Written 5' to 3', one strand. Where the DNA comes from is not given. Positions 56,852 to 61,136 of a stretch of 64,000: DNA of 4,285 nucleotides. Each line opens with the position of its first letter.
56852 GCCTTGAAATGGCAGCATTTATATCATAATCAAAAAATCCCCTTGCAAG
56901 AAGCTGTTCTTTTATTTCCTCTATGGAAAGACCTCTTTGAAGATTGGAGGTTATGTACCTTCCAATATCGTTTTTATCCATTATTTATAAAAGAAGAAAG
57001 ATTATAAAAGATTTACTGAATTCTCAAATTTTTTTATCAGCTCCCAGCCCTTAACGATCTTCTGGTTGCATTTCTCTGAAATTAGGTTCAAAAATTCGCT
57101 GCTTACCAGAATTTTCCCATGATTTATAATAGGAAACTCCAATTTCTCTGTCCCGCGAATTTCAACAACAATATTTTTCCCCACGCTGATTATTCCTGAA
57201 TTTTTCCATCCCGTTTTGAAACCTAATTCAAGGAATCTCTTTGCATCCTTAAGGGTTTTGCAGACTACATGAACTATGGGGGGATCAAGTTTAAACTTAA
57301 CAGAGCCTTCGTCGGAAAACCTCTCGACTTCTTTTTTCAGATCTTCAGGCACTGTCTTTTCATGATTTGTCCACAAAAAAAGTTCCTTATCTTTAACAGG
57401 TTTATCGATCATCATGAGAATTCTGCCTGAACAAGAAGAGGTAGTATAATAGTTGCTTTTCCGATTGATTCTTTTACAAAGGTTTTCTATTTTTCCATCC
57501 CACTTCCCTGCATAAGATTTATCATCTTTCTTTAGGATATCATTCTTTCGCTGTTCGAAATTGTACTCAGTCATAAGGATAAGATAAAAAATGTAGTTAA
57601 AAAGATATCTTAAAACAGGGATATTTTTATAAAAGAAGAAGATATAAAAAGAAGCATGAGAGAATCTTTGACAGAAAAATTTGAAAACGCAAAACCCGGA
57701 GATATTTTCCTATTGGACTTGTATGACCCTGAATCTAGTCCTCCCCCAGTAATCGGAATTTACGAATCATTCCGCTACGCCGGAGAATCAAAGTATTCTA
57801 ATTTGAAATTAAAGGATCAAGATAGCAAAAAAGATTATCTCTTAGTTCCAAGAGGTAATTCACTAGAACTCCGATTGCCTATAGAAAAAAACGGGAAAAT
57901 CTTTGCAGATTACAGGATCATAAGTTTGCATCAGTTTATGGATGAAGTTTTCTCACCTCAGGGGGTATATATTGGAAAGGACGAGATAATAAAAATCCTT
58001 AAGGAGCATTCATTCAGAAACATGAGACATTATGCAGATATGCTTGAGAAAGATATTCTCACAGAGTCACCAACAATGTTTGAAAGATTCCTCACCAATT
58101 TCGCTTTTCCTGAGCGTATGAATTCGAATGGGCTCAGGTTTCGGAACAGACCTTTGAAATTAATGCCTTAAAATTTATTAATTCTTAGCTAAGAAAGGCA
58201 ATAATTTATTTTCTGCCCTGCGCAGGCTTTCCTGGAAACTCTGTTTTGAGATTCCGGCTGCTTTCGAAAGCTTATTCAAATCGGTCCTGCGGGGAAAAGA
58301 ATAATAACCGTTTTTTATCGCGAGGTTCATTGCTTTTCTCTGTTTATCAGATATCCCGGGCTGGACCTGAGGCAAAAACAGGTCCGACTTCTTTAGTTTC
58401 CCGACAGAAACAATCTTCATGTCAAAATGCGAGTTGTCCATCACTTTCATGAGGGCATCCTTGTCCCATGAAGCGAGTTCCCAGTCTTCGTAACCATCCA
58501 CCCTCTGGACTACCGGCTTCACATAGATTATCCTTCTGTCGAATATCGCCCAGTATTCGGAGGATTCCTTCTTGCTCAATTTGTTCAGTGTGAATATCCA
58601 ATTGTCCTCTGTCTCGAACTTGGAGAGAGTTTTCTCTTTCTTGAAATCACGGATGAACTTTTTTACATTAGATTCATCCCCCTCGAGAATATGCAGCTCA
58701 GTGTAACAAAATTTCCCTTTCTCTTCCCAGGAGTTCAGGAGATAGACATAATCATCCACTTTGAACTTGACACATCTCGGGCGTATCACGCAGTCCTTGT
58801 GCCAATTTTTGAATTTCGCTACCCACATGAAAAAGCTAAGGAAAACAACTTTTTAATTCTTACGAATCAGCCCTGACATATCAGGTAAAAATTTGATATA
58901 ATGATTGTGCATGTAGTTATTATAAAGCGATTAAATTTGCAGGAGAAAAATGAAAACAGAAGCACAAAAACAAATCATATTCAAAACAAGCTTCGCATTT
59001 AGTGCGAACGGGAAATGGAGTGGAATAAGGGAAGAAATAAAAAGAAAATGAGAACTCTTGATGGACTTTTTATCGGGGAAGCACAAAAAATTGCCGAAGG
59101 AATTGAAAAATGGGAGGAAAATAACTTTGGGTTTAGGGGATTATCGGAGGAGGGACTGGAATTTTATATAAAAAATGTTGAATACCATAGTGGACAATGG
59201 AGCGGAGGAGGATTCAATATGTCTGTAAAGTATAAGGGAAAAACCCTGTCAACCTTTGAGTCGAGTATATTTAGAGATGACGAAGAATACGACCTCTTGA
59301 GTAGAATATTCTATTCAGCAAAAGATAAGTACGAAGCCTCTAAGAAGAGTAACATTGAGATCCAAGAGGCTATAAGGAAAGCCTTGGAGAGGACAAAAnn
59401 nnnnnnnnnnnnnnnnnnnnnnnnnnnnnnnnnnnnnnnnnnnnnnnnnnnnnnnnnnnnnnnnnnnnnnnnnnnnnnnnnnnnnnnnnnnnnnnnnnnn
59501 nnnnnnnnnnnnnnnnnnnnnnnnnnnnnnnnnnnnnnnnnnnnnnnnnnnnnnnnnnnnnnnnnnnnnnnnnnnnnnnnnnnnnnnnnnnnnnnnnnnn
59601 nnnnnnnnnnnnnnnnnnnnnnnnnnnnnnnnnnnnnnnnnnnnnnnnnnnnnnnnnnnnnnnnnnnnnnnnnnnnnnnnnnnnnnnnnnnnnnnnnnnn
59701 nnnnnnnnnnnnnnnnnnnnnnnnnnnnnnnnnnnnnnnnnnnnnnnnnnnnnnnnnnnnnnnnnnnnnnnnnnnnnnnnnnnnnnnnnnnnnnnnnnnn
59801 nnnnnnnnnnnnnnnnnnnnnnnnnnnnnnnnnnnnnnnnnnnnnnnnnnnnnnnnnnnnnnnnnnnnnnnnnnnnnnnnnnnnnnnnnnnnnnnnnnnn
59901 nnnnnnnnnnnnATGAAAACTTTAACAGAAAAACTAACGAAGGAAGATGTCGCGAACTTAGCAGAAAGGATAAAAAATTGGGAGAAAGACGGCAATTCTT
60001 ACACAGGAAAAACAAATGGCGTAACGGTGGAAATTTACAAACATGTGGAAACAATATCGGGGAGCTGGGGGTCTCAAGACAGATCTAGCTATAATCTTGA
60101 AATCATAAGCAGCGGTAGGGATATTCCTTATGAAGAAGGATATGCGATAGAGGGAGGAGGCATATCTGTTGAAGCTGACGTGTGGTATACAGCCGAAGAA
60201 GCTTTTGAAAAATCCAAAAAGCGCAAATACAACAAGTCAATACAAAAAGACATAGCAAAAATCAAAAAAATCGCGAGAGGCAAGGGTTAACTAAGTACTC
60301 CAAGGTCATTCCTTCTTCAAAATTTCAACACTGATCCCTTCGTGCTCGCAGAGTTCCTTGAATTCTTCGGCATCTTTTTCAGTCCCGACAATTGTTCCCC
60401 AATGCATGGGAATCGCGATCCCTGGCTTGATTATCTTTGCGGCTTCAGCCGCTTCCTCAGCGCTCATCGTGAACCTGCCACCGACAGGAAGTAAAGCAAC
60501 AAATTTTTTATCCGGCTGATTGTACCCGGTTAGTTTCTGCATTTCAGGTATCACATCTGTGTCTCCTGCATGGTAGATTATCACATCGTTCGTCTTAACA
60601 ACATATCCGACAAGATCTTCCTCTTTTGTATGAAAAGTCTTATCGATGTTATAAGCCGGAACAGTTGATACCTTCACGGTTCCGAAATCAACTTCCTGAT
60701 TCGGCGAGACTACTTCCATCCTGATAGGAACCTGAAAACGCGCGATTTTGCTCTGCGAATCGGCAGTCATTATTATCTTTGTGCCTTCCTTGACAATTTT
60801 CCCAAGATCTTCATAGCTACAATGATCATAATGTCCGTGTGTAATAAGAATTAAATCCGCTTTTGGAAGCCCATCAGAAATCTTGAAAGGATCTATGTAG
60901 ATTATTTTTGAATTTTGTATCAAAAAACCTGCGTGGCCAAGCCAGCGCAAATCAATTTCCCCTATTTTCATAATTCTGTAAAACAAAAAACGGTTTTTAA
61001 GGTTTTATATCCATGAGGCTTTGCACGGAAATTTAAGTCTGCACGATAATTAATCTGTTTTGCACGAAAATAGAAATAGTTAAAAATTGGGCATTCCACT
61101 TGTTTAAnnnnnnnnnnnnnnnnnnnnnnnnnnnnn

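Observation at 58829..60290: Four translationally coupled orphan genes (SGxW paralogue family around a Gly-zipper membrane protein) next to an HTH_10 regulator: candidate novel toxin/immunity or defence-type cassette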

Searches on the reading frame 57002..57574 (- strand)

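Call 3: search_protein_families(library=pfam, proteins=[window:57002-57574:-], max_evalue=1)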
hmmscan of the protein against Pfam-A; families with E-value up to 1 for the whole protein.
window:57002-57574:- (190 aa): 2 families
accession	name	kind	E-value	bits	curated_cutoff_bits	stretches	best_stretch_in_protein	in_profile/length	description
PF02676.19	TYW3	-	6.7e-40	137.1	27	1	8-187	1-209/211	Methyltransferase TYW3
PF22471.2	Mcm2-like_OB_arc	-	0.047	14.1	27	1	128-158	11-40/73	Mcm2-like, OB fold, archaea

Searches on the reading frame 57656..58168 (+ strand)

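Call 3: search_protein_families(library=pfam, proteins=[window:57656-58168:+], max_evalue=1)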
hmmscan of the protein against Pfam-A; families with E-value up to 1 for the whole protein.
window:57656-58168:+ (171 aa): 0 families

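Call 4: search_protein_families(library=padloc, proteins=[window:57656-58168:+], max_evalue=1)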
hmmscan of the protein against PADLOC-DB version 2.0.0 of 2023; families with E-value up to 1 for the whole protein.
window:57656-58168:+ (171 aa): 0 families

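Call 50: search_protein_families(library=phrogs, proteins=[window:57656-58168:+], max_evalue=1)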
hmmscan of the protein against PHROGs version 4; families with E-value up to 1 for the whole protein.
window:57656-58168:+ (171 aa): 0 families

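Call 51: search_protein_families(library=ncbifam, proteins=[window:57656-58168:+], max_evalue=1)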
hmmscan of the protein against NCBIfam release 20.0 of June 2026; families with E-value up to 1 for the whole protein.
window:57656-58168:+ (171 aa): 1 family
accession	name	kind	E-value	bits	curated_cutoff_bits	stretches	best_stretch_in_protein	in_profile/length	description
NF052601.1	undeca_RfbP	equivalog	0.18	11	330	1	115-150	93-128/244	undecaprenyl-phosphate galactose phosphotransferase family protein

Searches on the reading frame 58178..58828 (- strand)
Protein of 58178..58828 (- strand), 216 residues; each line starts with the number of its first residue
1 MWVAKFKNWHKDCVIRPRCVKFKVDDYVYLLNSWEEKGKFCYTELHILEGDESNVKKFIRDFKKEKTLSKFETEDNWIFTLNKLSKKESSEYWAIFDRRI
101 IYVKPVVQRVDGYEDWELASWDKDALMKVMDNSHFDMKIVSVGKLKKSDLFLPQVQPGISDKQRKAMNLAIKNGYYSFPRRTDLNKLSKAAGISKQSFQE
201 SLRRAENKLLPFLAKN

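Call 3: search_protein_families(library=pfam, proteins=[window:58178-58828:-], max_evalue=1)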
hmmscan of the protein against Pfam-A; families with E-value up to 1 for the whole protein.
window:58178-58828:- (216 aa): 1 family
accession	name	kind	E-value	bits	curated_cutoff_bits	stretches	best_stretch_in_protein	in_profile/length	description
PF04967.18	HTH_10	-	4.3e-18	65.3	23.1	1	160-210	2-52/53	HTH DNA binding domain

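Call 4: search_protein_families(library=padloc, proteins=[window:58178-58828:-], max_evalue=1)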
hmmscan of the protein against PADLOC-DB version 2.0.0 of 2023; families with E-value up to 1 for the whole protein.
window:58178-58828:- (216 aa): 0 families

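Call 17: find_related_loci(query=window:58178-58828:-, collection=genome_contigs, flank=6000)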
Query window:58178-58828:- (216 aa) in genome_contigs; peptide patterns used: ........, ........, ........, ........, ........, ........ (x = any residue, [..] = any of these).
49 stretches matched a pattern, but none encodes a relative of the query by tblastn (E <= 1e-3).

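Call 50: search_protein_families(library=phrogs, proteins=[window:58178-58828:-], max_evalue=1)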
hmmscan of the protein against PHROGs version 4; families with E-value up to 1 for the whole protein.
window:58178-58828:- (216 aa): 1 family
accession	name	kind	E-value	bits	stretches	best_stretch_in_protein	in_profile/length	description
phrog_2874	-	unknown function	0.034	15.4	1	72-146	60-135/135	-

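Call 51: search_protein_families(library=ncbifam, proteins=[window:58178-58828:-], max_evalue=1)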
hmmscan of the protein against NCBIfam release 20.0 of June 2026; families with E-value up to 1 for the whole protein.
window:58178-58828:- (216 aa): 0 families

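Call 78: search_solved_structures(query=window:58178-58828:-, max_evalue=1)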
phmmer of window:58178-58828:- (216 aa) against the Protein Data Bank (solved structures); distinct sequences matched with E-value up to 1: 4.
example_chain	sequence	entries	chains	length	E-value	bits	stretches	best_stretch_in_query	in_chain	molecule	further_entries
2pqf_A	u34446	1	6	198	0.54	13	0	85-130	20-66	Poly [ADP-ribose] polymerase 12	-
8xpx_A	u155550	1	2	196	0.55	13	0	85-130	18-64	Protein mono-ADP-ribosyltransferase PARP12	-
6v3w_A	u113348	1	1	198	0.56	13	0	85-130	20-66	Protein mono-ADP-ribosyltransferase PARP12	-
3b9k_A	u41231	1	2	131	0.71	12.6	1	71-112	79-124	T-cell surface glycoprotein CD8 alpha chain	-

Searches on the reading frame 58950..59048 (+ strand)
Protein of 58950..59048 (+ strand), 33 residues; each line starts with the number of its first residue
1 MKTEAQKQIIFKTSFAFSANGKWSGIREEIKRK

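Call 3: search_protein_families(library=pfam, proteins=[window:58950-59048:+], max_evalue=1)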
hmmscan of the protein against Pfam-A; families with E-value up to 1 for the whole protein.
window:58950-59048:+ (33 aa): 0 families

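Call 4: search_protein_families(library=padloc, proteins=[window:58950-59048:+], max_evalue=1)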
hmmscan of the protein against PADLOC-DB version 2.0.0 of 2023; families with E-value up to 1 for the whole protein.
window:58950-59048:+ (33 aa): 0 families

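Call 50: search_protein_families(library=phrogs, proteins=[window:58950-59048:+], max_evalue=1)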
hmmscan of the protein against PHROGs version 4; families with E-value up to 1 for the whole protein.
window:58950-59048:+ (33 aa): 0 families

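Call 51: search_protein_families(library=ncbifam, proteins=[window:58950-59048:+], max_evalue=1)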
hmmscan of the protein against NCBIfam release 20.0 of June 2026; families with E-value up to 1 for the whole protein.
window:58950-59048:+ (33 aa): 0 families

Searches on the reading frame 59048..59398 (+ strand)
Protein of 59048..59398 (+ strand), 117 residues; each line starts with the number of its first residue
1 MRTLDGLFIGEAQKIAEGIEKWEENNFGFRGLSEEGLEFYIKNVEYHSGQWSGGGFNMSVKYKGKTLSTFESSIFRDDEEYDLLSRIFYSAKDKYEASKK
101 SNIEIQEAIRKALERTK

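Call 3: search_protein_families(library=pfam, proteins=[window:59048-59398:+], max_evalue=1)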
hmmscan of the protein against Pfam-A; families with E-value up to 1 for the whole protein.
window:59048-59398:+ (117 aa): 0 families

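Call 4: search_protein_families(library=padloc, proteins=[window:59048-59398:+], max_evalue=1)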
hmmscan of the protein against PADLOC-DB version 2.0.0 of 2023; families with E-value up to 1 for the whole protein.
window:59048-59398:+ (117 aa): 0 families

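Call 12: find_homologous_proteins(query=A1, max_evalue=0.1)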
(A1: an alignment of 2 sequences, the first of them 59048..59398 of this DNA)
Query A1 (2 sequences) (117 aa, profile of the alignment): 2 proteins with E <= 0.1 among 163 candidates.
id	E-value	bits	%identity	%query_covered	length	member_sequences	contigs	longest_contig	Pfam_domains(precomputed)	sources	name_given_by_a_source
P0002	2.3e-61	223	27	95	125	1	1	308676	-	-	-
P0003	1.5e-53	198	100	100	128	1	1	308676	-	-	-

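Call 19: search_solved_structures(query=A1, max_evalue=10)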
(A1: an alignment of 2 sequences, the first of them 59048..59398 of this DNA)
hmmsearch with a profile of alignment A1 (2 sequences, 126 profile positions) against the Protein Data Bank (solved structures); distinct sequences matched with E-value up to 10: 41.
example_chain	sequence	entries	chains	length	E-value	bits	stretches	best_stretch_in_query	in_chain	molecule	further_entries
7om4_B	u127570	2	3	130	0.0038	20.4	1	48-111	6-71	Nanobody EgB4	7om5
9rxi_H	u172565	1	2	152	0.035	17.3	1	53-110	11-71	Nb_10C9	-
8cyj_B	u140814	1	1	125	0.036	17.3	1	49-112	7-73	pan-sarbecovirus nanobody 1-25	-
7uny_B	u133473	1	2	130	0.04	17.1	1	53-110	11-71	D2 Nanobody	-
8en1_C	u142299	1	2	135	0.062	16.5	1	53-112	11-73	Nanobody 30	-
7s7r_B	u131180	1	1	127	0.064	16.5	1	53-115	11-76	Nanobody G7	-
1kxt_B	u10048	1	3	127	0.087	16.1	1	48-113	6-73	IMMUNOGLOBULIN VHH FRAGMENT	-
7ju4_B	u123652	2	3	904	0.11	15.7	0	58-111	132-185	Flagellar-associated protein 172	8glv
1g9e_A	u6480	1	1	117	0.12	15.6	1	53-112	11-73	H14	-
1hcv_A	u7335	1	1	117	0.13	15.5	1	53-112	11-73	IMMUNOGLOBULIN G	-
3grd_A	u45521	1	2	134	0.17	15.1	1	13-89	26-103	uncharacterized NTF2-superfamily protein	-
6dyx_D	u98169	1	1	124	0.18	15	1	53-111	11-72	VHH R419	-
6xzu_A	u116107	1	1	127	0.28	14.4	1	50-112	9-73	nanobody hC3Nb1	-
10fe_F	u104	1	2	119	0.32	14.2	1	61-113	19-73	Heavy chain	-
4fhb_D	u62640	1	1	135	0.39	13.9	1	53-111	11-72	Nb179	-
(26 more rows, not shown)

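Call 50: search_protein_families(library=phrogs, proteins=[window:59048-59398:+], max_evalue=1)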
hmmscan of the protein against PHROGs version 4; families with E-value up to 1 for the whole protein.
window:59048-59398:+ (117 aa): 2 families
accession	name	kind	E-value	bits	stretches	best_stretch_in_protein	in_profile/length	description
phrog_29914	-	unknown function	0.11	12.5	1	55-110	128-186/315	-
phrog_16776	-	unknown function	0.22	12.5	1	89-116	23-50/62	-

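Call 51: search_protein_families(library=ncbifam, proteins=[window:59048-59398:+], max_evalue=1)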
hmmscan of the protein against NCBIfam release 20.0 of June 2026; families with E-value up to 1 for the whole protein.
window:59048-59398:+ (117 aa): 0 families

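Call 54: predict_structure(alignment_id=A1)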
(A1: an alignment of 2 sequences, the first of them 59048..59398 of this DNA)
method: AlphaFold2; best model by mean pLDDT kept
length: 117 residues; sequences in the alignment: 2
mean_pLDDT: 54.3   pTM: 0.42
mean pLDDT of the five models: 54.3, 39.0, 37.7, 37.6, 35.7
residues with pLDDT >= 90: 0; 70-90: 0; 50-70: 83; < 50: 34
segments of 3 or more residues with pLDDT < 50: 1-7, 46-53, 72-81, 115-117
pLDDT, mean of each block of 10 residues (from residue 1): 41 62 63 64 50 55 62 40 54 56 55 49
secondary structure, 60 per line:
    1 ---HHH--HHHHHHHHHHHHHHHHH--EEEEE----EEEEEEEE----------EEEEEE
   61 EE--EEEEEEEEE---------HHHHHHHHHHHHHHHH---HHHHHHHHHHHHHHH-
elements in order: H9-25 E28-32 E37-44 E55-62 E65-73 H83-98 H102-116

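Call 66: fold_search(model_id=the predicted structure, library=pdb)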
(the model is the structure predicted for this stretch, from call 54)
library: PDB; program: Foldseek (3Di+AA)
matches with E <= 10: 691; with E <= 0.001: 0
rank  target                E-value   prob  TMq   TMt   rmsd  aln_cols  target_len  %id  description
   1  2nrx_B                8.3e-02  0.33  0.26  0.16  12.0       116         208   16  Crystal structure of the C-terminal half of UvrC, in the presence of sulfate molecules (released 2007-02-06)
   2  9mno_D                9.9e-02  0.82  0.35  0.22   4.5        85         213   10  Structure of the TelA-associated type VII secretion system chaperone LcpA in complex with the chaperone binding site o (released 2025-11-05)
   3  2nrt                  1.2e-01  0.30  0.26  0.17  11.9       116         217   16  Crystal structure of the C-terminal half of UvrC (released 2007-02-06)
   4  2nrz_B                1.8e-01  0.13  0.21  0.14  14.6       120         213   13  Crystal structure of the C-terminal half of UvrC bound to its catalytic divalent cation (released 2007-02-06)
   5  2nrv_B                2.2e-01  0.21  0.26  0.16  12.0       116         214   16  Crystal structure of the C-terminal half of UvrC (released 2007-02-06)
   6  2nrv_A                2.2e-01  0.21  0.26  0.16  12.0       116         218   16  Crystal structure of the C-terminal half of UvrC (released 2007-02-06)
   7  6pav_A                2.7e-01  0.06  0.15  0.07  14.2       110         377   17  Structure of Human NMT1 with products CoA and myristoyl-lysine peptide with acetylated N-terminus (released 2020-03-11)
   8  4z6b                  2.9e-01  0.15  0.24  0.12  12.8       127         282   10  YopH W354H Yersinia enterocolitica PTPase in the apo form (released 2015-10-28)
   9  1lyv                  2.9e-01  0.15  0.24  0.12  12.7       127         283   11  High-resolution structure of the catalytically inactive yersinia tyrosine phosphatase C403A mutant in complex with phosp (released 2002-07-03)
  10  6fej_B                3.3e-01  0.94  0.35  0.35   3.1        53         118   11  Anabaena Apo-C-Terminal Domain Homolog Protein (released 2018-07-18)
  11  3f99                  3.3e-01  0.14  0.21  0.11  13.2        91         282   12  W354F Yersinia enterocolitica PTPase apo form (released 2009-01-20)
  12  7l0i                  3.3e-01  0.14  0.21  0.11  13.1        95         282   12  Ligand-free YopH G352T (released 2021-05-12)
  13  2x5h_A                3.5e-01  0.16  0.22  0.27  12.8        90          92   12  Crystal structure of the ORF131 L26M L51M double mutant from Sulfolobus islandicus rudivirus 1 (released 2010-07-21)
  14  3u96_A                3.5e-01  0.14  0.24  0.12  13.3       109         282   10  Crystal Structure of YopHQ357F(Catalytic Domain, Residues 163-468) in complex with pNCS (released 2012-08-29)
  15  1yts                  3.7e-01  0.14  0.22  0.12  13.1        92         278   10  A LIGAND-INDUCED CONFORMATIONAL CHANGE IN THE YERSINIA PROTEIN TYROSINE PHOSPHATASE (released 1995-07-10)
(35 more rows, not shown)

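Call 73: find_related_loci(query=A1, collection=viral_contigs, flank=5000)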
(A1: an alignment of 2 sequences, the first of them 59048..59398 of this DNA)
Query A1 (117 aa) in viral_contigs; peptide patterns used: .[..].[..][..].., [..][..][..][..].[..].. (x = any residue, [..] = any of these).
203 stretches matched a pattern, but none encodes a relative of the query by tblastn (E <= 1e-3).

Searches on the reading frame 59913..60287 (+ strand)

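Call 3: search_protein_families(library=pfam, proteins=[window:59913-60287:+], max_evalue=1)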
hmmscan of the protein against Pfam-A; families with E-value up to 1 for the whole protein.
window:59913-60287:+ (125 aa): 1 family
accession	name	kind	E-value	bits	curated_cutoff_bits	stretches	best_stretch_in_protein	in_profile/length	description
PF10742.14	DUF2555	-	0.21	12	25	1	6-21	5-20/55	Protein of unknown function (DUF2555)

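Call 4: search_protein_families(library=padloc, proteins=[window:59913-60287:+], max_evalue=1)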
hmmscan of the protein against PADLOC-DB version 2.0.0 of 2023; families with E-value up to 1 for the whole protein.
window:59913-60287:+ (125 aa): 0 families

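Call 50: search_protein_families(library=phrogs, proteins=[window:59913-60287:+], max_evalue=1)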
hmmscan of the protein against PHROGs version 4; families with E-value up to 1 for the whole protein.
window:59913-60287:+ (125 aa): 1 family
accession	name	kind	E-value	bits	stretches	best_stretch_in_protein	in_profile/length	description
phrog_17689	-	unknown function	0.058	14.2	1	73-94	23-42/48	-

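Call 51: search_protein_families(library=ncbifam, proteins=[window:59913-60287:+], max_evalue=1)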
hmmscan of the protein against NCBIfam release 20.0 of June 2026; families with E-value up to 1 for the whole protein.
window:59913-60287:+ (125 aa): 0 families

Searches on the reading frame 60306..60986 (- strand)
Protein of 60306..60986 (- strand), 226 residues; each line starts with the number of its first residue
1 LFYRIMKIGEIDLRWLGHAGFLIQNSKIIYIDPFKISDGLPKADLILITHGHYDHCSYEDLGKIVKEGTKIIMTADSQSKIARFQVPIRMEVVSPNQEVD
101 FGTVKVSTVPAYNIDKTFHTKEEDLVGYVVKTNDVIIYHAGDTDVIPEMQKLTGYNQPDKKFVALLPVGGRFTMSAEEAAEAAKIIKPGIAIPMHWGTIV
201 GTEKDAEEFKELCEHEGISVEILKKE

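Call 3: search_protein_families(library=pfam, proteins=[window:60306-60986:-], max_evalue=1)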
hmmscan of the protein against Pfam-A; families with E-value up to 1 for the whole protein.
window:60306-60986:- (226 aa): 3 families
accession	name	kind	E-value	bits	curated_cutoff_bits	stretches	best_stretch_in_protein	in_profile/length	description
PF13483.12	Lactamase_B_3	-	7.1e-27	94.8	24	1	13-195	2-160/160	Beta-lactamase superfamily domain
PF12706.13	Lactamase_B_2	-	2.9e-21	76.4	27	1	32-196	20-200/200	Beta-lactamase superfamily domain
PF00753.33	Lactamase_B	-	0.005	17.2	22.7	1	33-56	34-57/196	Metallo-beta-lactamase superfamily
